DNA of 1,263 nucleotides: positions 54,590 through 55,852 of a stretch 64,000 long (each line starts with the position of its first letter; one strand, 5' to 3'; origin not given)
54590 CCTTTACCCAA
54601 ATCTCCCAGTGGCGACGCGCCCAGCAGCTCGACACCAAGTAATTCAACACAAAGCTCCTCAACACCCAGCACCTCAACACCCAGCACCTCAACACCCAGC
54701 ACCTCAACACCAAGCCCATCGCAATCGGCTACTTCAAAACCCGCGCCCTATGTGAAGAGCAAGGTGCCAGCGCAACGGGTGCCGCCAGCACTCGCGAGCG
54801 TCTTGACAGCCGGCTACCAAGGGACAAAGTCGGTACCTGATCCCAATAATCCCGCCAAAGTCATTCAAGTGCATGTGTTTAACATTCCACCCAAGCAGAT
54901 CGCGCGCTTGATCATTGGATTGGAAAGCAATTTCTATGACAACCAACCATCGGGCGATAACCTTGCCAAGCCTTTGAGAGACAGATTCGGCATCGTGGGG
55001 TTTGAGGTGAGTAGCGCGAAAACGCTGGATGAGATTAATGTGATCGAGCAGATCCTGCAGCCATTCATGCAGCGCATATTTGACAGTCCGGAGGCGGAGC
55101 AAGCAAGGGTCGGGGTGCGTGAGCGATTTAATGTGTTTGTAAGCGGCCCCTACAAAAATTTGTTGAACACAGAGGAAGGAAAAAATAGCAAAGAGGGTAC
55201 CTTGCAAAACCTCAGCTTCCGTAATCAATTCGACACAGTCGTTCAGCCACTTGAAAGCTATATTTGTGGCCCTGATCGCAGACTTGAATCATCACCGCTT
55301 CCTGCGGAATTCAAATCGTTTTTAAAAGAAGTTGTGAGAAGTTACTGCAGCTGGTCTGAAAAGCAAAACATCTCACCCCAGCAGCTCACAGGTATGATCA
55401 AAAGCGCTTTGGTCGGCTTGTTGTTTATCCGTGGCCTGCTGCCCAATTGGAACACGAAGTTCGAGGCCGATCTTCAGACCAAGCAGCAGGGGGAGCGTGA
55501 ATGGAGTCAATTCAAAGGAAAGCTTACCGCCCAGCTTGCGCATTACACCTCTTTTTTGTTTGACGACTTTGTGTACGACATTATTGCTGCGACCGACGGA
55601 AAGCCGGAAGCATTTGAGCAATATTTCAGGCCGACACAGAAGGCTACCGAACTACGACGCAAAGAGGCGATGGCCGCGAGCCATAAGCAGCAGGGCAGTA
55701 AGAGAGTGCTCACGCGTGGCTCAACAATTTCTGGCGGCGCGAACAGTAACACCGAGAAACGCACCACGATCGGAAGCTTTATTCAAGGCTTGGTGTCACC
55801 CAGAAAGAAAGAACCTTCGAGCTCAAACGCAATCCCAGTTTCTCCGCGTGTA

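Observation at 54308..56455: Orphan 715-aa protein with effector-like organisation next to the TetR/efflux promoter region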

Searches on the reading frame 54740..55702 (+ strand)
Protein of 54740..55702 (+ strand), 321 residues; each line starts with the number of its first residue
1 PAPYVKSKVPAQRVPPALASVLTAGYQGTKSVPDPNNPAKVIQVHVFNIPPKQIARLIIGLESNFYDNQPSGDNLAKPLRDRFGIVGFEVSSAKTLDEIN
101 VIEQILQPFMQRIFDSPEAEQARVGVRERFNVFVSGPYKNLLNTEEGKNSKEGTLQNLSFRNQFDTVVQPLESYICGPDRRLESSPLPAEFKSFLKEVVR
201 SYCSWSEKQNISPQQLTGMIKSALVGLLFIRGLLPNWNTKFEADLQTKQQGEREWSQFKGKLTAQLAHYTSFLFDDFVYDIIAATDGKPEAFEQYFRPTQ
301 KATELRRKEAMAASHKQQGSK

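Call 27: search_solved_structures(query=A3, max_evalue=10, show_alignments=2)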
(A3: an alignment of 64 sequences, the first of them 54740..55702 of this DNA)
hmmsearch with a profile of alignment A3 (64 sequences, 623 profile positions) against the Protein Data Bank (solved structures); distinct sequences matched with E-value up to 10: 10.
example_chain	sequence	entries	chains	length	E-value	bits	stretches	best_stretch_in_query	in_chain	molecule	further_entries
7n6g_1P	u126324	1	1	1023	0.17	14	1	70-156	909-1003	HTH_9 domain-containing protein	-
7sqc_M0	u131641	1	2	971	0.17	13.9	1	70-156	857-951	FAP221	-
5a8i_A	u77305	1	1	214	0.25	13.4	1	39-106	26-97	ARNA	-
8s05_C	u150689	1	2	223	0.29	13.1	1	39-106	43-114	Conserved protein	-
29vf_O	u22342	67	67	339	0.78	11.7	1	4-120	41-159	TATA-box-binding protein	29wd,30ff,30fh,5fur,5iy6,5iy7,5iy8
5uqd_A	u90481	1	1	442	1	11.4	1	73-130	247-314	DumPY: shorter than wild-type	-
9krj_A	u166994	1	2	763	1.9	10.5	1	8-139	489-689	Dual specificity tyrosine-phosphorylation-regulated kinase 1A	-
9b62_G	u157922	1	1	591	2.2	10.2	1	557-619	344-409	Ran GTPase-activating protein 1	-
1lsh_B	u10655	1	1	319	6.3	8.7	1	80-162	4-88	LIPOVITELLIN (LV-2)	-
9hqv_BC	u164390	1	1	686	9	8.2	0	53-130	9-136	Pentatricopeptide repeat domain-containing protein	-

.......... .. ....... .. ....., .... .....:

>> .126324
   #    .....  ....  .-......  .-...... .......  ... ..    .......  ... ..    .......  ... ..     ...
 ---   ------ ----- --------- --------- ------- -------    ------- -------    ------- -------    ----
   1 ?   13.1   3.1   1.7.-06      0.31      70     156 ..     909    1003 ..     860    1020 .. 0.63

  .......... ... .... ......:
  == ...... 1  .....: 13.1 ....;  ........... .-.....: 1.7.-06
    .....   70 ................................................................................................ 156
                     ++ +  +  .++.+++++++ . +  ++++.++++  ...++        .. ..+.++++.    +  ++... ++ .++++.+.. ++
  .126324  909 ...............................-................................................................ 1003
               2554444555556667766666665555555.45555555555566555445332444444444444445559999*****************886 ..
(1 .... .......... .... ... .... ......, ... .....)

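Call 35: predict_structure(alignment_id=A3)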
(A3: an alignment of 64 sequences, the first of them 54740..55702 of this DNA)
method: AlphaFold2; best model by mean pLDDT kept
length: 321 residues; sequences in the alignment: 64
mean_pLDDT: 93.7   pTM: 0.91
mean pLDDT of the five models: 93.7, 93.5, 91.8, 91.7, 90.8
residues with pLDDT >= 90: 265; 70-90: 50; 50-70: 6; < 50: 0
segments of 3 or more residues with pLDDT < 50: none
pLDDT, mean of each block of 10 residues (from residue 1): 86 98 98 95 97 98 95 88 96 96 97 97 98 94 74 80 93 95 97 99 97 97 96 96 96 96 92 93 98 97 92 79 56
secondary structure, 60 per line:
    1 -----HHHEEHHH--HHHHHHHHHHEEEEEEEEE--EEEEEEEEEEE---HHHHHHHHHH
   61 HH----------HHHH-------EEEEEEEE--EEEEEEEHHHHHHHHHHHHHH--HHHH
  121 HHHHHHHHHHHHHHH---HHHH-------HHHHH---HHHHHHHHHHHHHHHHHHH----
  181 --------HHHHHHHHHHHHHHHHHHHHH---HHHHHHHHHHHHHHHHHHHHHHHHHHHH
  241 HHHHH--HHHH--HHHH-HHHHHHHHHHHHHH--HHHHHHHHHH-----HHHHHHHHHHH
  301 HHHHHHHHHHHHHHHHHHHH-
elements in order: H16-25 E26-34 E37-47 H51-62 H73-76 E84-91 E94-100 H101-114 H117-135 H139-142 H150-154 H158-176 H189-209 H213-245 H248-251 H254-257 H259-272 H275-284 H290-320
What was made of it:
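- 54740..55702 (+): Globular domain aa 145-465: four-stranded alpha/beta subdomain followed by a helical bundle. Family-wide invariant residues are R224, P252 and G321. Near-invariant residues are N244, S329, W349, R375, W381 and F421. AlphaFold pLDDT 93.7, pTM 0.91 (call 35).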

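Call 37: fold_search(model_id=the predicted structure, library=pdb)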
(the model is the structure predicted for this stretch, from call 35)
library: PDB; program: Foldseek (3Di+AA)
matches with E <= 10: 287; with E <= 0.001: 0
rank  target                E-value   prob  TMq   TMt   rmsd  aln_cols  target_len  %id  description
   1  5cwb                  2.5e-01  0.25  0.15  0.23  17.6       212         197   11  Crystal structure of de novo designed helical repeat protein DHR4 (released 2015-12-16)
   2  4b3w_A                4.1e-01  0.16  0.13  0.23  15.7       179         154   16  Crystal structure of human cytoglobin H(E7)Q mutant (released 2013-01-23)
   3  4ns2                  7.6e-01  0.08  0.11  0.17  16.2       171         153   13  Crystal structure of Horse heart ferric myoglobin; D44K/D60K/E85K mutant (released 2014-12-24)
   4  8cwy_A                1.1e+00  0.12  0.16  0.12  18.6       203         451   12  Accurate computational design of genetically encoded 3D protein crystals (released 2023-11-01)
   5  1by1_MODEL_1_A        1.1e+00  0.06  0.12  0.16  19.1       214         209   10  DBL homology domain from beta-PIX (released 1999-10-24)
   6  5d3e_J                1.1e+00  0.05  0.11  0.14  19.1       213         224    8  Crystal structure of human 14-3-3 gamma in complex with CFTR R-domain peptide pS768-pS795 (released 2016-03-16)
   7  5ycg                  1.1e+00  0.09  0.13  0.20  15.0       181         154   14  Ancestral myoglobin aMbWp of Pakicetus relative (released 2018-09-19)
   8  6xr2_D                1.4e+00  0.10  0.15  0.23  20.0       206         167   10  Computationally designed right-handed alpha/alpha homotrimeric toroid with 3 repeats per subunit (released 2021-07-14)
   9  8e0l_A                1.5e+00  0.07  0.13  0.21  19.9       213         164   11  Homotrimeric variant of tcTRP9, BGL06 (released 2023-04-12)
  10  8g9k_B                1.5e+00  0.11  0.18  0.25  17.3       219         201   13  Geometrically programmable nanomaterial construction using regularized protein building blocks (released 2024-03-13)
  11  3zc1_C                1.5e+00  0.05  0.11  0.16  19.9       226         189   10  Crystal structure of AfC3PO (released 2013-01-23)
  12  5cm9_B                1.5e+00  0.05  0.13  0.11  20.7       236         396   14  Structural Basis for the Selectivity of Guanine Nucleotide Exchange Factors for the small G-protein Ral (released 2016-01-13)
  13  9bz4_D                1.9e+00  0.35  0.32  0.25   9.5       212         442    9  Crystal structure of the C2 and GAP domains of human p120RasGAP (released 2025-01-22)
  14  1myi_A                1.9e+00  0.06  0.12  0.18  15.0       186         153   10  HIGH RESOLUTION X-RAY STRUCTURES OF PIG METMYOGLOBIN AND TWO CD3 MUTANTS MB(LYS45-> ARG) AND MB(LYS45-> SER) (released 1994-01-31)
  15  8fmz_A                1.9e+00  0.04  0.12  0.13  18.4       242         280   12  Neurotensin receptor allosterism revealed in complex with a biased allosteric modulator (released 2023-03-29)
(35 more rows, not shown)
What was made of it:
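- On RasGAP domain: Foldseek E = 1.9, TM 0.32 (call 37).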

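Call 55: fold_search(model_id=the predicted structure, library=viral)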
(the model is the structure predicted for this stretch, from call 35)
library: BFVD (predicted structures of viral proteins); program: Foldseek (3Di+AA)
matches with E <= 10: 173; with E <= 0.001: 0
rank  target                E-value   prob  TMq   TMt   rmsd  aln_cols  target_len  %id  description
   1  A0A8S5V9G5            1.8e-01  0.54  0.23  0.14  29.6       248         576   11  Uncharacterized protein [Siphoviridae sp. ct6rT12]
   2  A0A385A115            2.8e-01  0.12  0.14  0.14  17.3       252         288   12  (no name in the UniProt tables at hand)
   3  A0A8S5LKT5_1          3.4e-01  0.04  0.10  0.05  29.3       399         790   14  Tail tape measure protein [Siphoviridae sp. ctKcB20]
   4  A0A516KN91            6.0e-01  0.16  0.17  0.24  20.5       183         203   15  (no name in the UniProt tables at hand)
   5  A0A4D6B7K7            6.6e-01  0.08  0.12  0.06  26.1       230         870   11  (no name in the UniProt tables at hand)
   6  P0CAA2                7.0e-01  0.14  0.17  0.23  19.2       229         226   12  Late protein I226R [African swine fever virus (isolate Tick/South Africa/Pretoriuskop Pr4/1996)]
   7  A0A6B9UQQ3            8.4e-01  0.05  0.12  0.09  20.1       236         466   11  (no name in the UniProt tables at hand)
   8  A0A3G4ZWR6            9.3e-01  0.08  0.14  0.10  16.8       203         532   12  Uncharacterized protein [Edafosvirus sp.]
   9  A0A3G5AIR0            1.1e+00  0.07  0.14  0.15  21.6       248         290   12  Syntaxin-2 isoform X3 [Sylvanvirus sp.]
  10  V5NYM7                1.3e+00  0.06  0.14  0.14  17.9       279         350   11  F-US12 protein [Chelonid alphaherpesvirus 5]
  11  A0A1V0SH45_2          1.5e+00  0.03  0.11  0.06  20.6       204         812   12  Uncharacterized protein [Hokovirus HKV1]
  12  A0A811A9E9            1.6e+00  0.06  0.14  0.16  19.7       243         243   11  (no name in the UniProt tables at hand)
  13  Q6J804                1.6e+00  0.05  0.13  0.06  22.3       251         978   13  Pas27 [Actinoplanes phage phiAsp2]
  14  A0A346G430            1.7e+00  0.06  0.15  0.13  18.3       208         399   12  (no name in the UniProt tables at hand)
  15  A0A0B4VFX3            1.7e+00  0.04  0.11  0.12  19.8       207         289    7  Sulfhydryl oxidase [Tipula oleracea nudivirus]
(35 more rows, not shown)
